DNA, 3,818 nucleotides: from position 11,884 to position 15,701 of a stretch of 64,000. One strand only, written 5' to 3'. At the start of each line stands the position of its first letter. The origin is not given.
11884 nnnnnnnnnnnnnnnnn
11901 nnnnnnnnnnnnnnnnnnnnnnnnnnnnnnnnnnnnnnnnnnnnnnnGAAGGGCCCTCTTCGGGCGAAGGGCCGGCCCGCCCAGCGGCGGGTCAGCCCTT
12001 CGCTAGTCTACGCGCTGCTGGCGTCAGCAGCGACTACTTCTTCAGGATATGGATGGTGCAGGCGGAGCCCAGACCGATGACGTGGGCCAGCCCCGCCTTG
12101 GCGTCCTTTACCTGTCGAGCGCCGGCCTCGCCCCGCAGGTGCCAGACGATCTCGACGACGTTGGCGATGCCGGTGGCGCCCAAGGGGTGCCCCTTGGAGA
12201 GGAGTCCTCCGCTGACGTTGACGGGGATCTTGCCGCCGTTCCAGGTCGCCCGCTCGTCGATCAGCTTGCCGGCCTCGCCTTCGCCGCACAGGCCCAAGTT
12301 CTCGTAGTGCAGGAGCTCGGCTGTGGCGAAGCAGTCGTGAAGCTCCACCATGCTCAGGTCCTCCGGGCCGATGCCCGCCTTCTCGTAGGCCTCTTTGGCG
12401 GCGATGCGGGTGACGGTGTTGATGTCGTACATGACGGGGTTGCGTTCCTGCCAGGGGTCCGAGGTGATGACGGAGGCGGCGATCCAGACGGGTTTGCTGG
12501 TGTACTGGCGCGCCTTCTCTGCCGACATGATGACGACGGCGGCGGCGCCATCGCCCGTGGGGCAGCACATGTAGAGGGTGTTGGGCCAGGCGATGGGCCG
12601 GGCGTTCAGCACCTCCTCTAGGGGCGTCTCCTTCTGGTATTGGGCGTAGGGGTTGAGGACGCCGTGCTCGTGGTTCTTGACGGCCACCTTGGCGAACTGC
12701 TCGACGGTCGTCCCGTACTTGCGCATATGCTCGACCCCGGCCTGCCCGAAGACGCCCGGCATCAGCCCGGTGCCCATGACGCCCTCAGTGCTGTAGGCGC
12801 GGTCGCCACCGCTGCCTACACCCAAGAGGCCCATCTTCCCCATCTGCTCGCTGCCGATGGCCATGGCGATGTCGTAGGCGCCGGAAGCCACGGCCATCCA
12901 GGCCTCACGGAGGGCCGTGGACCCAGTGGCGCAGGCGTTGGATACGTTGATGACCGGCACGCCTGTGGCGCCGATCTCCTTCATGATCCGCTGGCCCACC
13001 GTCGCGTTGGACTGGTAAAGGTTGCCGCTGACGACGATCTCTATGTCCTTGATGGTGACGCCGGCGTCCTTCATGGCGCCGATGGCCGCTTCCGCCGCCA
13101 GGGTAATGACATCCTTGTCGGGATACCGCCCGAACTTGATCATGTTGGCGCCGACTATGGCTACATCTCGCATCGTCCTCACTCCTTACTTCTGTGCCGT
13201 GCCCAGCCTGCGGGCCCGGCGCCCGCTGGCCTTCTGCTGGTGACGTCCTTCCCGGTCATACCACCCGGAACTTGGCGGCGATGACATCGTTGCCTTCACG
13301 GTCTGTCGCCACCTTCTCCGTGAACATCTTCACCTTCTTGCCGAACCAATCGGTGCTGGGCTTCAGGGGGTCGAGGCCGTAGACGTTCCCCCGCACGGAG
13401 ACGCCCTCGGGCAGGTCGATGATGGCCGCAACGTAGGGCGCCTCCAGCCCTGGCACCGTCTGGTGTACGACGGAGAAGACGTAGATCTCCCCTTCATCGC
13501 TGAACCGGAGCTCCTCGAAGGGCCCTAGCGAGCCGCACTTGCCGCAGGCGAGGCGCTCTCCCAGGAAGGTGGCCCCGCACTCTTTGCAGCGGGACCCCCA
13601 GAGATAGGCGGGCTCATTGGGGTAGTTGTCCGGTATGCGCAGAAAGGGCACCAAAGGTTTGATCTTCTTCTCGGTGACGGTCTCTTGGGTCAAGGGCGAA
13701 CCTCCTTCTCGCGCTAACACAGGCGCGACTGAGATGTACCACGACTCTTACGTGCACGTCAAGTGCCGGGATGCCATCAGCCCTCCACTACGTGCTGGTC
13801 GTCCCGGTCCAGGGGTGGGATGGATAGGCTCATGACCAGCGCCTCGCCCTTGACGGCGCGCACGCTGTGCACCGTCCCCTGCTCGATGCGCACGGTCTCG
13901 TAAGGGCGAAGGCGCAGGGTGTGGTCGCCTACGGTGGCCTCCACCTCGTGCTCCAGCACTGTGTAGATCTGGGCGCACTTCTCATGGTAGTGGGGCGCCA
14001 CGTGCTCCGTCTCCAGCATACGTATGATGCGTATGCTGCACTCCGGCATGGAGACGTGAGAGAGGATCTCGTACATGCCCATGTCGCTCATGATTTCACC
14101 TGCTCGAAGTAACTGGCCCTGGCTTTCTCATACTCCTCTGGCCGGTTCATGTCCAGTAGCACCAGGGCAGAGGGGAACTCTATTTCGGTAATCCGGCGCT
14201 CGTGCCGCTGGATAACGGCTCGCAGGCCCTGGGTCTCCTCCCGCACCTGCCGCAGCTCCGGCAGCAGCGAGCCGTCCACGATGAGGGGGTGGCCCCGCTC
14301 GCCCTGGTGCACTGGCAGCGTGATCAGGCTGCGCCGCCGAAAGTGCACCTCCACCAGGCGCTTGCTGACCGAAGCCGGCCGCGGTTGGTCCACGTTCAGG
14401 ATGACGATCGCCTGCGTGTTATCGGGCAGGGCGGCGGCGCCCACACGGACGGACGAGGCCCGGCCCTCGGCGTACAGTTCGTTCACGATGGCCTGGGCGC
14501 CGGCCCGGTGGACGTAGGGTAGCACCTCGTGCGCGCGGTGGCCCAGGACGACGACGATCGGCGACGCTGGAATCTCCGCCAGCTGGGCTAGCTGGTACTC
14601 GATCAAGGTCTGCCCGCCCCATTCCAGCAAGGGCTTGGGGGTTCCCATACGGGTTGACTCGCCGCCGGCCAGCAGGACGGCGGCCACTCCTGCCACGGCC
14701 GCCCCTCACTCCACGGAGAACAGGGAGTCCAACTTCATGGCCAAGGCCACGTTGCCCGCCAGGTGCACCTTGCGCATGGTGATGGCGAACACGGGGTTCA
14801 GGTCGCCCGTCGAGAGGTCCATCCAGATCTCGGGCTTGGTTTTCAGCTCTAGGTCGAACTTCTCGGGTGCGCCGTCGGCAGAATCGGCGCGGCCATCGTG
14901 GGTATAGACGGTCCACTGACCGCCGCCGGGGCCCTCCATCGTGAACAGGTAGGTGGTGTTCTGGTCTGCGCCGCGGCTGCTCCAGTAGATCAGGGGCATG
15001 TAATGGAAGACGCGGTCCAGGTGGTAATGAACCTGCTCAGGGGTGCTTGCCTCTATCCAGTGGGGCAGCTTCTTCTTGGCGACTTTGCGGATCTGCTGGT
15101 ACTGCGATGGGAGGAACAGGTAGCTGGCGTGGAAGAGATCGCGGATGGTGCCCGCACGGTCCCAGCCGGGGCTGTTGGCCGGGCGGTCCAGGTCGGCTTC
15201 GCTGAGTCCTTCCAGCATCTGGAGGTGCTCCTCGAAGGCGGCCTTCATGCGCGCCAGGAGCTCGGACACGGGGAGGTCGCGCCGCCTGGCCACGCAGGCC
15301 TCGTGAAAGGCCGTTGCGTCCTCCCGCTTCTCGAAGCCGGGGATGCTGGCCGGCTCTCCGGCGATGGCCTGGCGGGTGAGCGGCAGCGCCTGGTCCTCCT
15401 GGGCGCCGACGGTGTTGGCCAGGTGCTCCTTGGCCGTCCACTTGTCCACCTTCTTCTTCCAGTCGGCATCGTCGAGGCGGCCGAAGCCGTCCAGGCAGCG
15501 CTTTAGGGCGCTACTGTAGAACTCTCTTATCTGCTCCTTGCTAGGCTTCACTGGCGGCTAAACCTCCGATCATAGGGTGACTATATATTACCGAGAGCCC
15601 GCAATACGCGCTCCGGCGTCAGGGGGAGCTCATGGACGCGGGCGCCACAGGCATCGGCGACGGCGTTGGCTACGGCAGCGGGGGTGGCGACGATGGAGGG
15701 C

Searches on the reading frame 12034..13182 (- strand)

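Call 11: search_protein_families(library=pfam, proteins=[window:12034-13182:-], max_evalue=0.00001)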
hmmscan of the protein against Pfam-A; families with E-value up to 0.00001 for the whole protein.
window:12034-13182:- (382 aa): 3 families
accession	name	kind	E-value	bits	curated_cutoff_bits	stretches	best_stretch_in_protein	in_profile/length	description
PF22691.2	Thiolase_C_1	-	6.5e-41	139.9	28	1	256-381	18-143/144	Thiolase C-terminal domain-like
PF00108.29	Thiolase_N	-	4.7e-19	69.2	26.4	1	7-187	1-199/260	Thiolase, N-terminal domain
PF02803.24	Thiolase_C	-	3.4e-11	43.3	27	1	260-360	26-108/123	Thiolase, C-terminal domain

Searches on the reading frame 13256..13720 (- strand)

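Call 11: search_protein_families(library=pfam, proteins=[window:13256-13720:-], max_evalue=0.00001)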
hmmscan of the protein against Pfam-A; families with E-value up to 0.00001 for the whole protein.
window:13256-13720:- (154 aa): 1 family
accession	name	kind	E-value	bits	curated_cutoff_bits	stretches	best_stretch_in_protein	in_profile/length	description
PF01796.24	OB_ChsH2_C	-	4.3e-09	36.6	27.1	1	73-120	4-53/65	ChsH2, C-terminal OB-fold domain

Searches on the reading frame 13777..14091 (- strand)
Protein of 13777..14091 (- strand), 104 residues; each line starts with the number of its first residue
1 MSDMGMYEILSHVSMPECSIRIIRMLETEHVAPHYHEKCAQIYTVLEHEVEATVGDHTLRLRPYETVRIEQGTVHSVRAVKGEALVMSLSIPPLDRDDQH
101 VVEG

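Call 11: search_protein_families(library=pfam, proteins=[window:13777-14091:-], max_evalue=0.00001)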
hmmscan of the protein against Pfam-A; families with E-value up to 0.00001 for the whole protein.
window:13777-14091:- (104 aa): 1 family
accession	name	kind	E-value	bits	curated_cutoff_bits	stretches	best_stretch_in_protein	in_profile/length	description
PF07883.17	Cupin_2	-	2.8e-08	33.8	27.2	1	29-89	9-67/70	Cupin domain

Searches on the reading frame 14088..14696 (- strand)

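Call 11: search_protein_families(library=pfam, proteins=[window:14088-14696:-], max_evalue=0.00001)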
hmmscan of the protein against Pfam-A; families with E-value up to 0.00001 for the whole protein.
window:14088-14696:- (202 aa): 2 families
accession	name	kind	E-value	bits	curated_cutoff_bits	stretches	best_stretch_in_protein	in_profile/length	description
PF12804.13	NTP_transf_3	-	2.7e-36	125.6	27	1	6-166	1-158/160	MobA-like NTP transferase domain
PF00483.29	NTP_transferase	-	7.2e-06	26.2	21.2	1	6-104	2-111/245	Nucleotidyl transferase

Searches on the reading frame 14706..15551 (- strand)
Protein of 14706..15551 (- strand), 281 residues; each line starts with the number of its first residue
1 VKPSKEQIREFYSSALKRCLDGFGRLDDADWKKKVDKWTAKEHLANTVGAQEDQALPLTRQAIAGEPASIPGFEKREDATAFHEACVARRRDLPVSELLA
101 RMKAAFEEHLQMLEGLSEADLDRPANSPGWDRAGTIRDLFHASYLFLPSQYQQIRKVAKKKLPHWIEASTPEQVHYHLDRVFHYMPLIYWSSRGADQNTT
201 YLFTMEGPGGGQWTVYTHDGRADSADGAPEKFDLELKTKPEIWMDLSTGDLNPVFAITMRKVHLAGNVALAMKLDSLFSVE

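Call 11: search_protein_families(library=pfam, proteins=[window:14706-15551:-], max_evalue=0.00001)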
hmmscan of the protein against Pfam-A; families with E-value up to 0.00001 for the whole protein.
window:14706-15551:- (281 aa): 2 families
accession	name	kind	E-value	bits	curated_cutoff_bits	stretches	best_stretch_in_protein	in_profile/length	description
PF02036.22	SCP2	-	5e-11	43.3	21.3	1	200-278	23-100/101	SCP-2 sterol transfer family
PF12867.12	DinB_2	-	3e-07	31.4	24.8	1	24-131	14-106/128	DinB superfamily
